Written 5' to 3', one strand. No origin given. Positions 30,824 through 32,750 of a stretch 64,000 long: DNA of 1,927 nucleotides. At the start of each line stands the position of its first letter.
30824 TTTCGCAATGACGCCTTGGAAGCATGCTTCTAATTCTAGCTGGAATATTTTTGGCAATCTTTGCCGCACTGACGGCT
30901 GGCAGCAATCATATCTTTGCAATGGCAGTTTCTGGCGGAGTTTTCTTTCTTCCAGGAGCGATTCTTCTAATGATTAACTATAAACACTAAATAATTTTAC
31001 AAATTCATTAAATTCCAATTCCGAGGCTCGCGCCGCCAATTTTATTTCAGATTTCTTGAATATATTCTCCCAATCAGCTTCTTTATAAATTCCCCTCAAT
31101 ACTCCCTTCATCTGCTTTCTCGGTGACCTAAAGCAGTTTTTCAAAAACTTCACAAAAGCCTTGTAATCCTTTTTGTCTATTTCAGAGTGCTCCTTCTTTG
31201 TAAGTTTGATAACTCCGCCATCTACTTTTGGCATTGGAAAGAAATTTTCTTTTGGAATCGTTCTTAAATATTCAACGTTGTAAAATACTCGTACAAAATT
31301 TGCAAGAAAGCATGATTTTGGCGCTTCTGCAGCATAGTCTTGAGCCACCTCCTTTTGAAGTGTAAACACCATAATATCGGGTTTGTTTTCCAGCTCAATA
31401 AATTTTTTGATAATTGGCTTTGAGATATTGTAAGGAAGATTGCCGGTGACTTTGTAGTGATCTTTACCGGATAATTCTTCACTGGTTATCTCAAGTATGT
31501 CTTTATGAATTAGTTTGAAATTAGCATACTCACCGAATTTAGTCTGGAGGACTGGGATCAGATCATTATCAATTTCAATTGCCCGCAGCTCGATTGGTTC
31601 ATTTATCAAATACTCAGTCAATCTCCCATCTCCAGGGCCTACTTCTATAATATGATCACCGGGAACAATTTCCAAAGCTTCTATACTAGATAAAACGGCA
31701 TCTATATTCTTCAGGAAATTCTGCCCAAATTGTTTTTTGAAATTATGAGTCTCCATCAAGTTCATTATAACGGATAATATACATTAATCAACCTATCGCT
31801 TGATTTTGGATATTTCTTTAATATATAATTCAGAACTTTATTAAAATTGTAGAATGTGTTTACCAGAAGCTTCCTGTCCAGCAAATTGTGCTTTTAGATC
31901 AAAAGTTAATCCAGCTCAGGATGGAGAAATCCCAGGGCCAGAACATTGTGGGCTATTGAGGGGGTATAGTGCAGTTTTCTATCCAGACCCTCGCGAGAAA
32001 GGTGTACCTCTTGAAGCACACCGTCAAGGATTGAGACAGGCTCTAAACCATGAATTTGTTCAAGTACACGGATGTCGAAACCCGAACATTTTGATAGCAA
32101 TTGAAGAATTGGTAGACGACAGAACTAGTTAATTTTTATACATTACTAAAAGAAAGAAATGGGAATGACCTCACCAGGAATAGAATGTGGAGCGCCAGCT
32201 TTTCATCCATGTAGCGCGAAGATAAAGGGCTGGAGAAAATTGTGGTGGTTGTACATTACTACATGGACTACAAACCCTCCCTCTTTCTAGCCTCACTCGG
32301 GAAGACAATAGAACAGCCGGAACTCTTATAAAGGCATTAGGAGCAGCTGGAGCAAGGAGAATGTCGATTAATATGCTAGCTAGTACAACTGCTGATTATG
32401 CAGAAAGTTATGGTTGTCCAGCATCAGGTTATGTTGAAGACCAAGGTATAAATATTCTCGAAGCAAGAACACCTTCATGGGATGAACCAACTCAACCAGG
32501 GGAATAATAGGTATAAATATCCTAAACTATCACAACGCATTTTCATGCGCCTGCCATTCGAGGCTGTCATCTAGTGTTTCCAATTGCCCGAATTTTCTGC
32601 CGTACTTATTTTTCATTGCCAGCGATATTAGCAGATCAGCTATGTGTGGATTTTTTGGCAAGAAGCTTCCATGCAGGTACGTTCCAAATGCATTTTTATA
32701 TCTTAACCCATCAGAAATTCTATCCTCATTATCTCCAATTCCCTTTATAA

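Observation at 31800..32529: GC-elevated ~0.7 kb intergenic island between ksgA and gatD with no long ORF: candidate structured RNA and/or small-peptide genes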

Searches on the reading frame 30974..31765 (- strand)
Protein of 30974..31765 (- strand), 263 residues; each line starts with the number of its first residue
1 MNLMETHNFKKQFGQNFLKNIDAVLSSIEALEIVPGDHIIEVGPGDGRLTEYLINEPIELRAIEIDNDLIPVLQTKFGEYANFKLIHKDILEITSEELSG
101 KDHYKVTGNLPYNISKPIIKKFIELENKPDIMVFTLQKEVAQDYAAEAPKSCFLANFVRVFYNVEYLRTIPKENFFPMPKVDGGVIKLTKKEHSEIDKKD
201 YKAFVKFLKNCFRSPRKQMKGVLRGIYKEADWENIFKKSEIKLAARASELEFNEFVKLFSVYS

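Call 7: search_protein_families(library=pfam, proteins=[window:30974-31765:-], max_evalue=1)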
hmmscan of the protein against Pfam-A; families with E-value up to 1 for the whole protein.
window:30974-31765:- (263 aa): 6 families
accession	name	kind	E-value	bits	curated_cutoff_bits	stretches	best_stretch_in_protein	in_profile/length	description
PF00398.26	RrnaAD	-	9.3e-50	169.6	24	1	7-261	2-260/263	Ribosomal RNA adenine dimethylase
PF13649.12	Methyltransf_25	-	0.0068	17.5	27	1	39-96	1-61/97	Methyltransferase domain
PF03848.20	TehB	-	0.092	12.6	20.4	1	27-103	22-97/193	Tellurite resistance protein TehB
PF08242.18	Methyltransf_12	-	0.15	13.3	30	1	40-84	1-47/98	Methyltransferase domain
PF07021.18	MetW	-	0.2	11.7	21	1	33-70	11-49/193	Methionine biosynthesis protein MetW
PF08241.18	Methyltransf_11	-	0.23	12.5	21.2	1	41-93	2-54/95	Methyltransferase domain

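Call 9: find_encoding_contigs(protein=window:30974-31765:-, flank=6000, max_places=6)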
Protein window:30974-31765:- (263 aa): no gene with exactly this product is on record in the collection.

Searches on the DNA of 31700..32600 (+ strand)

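Call 5: search_rna_families(source=window, start=31700, end=32600, threshold=evalue, max_evalue=10, show_alignments=2)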
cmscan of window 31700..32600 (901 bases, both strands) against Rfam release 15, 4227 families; matches with E-value up to 10: 1.
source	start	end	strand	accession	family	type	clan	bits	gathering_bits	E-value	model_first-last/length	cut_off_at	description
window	32276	32390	+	RF00602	SCARNA21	Gene; snRNA; snoRNA; scaRNA;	-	13.1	60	4.6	1-140/140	no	Small Cajal body specific RNA 21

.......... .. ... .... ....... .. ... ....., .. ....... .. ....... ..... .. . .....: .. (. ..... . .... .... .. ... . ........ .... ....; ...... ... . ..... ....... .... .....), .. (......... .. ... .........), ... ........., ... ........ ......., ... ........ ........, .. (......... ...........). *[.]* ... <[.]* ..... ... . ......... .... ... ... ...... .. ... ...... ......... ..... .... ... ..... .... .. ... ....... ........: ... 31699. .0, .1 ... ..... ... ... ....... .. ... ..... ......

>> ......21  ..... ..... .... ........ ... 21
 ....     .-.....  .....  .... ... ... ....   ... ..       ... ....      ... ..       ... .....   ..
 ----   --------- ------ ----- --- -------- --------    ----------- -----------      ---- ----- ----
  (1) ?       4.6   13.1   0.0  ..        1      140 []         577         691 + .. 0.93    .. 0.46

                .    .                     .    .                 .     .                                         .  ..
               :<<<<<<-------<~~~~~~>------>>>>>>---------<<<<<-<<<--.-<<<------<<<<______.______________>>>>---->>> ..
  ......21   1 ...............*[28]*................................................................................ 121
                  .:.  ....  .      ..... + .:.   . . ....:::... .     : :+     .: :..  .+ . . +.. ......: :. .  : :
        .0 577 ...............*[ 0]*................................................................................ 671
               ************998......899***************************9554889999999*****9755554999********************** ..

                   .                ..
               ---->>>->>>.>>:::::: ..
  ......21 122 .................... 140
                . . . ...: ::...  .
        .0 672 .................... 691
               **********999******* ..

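Call 58: search_dna_similar(query=window:31766-32529:+, collection=plasmids, mode=distant, max_evalue=0.001, max_rows=5)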
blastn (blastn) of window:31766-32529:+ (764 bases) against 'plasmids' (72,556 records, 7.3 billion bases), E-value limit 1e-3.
No match.
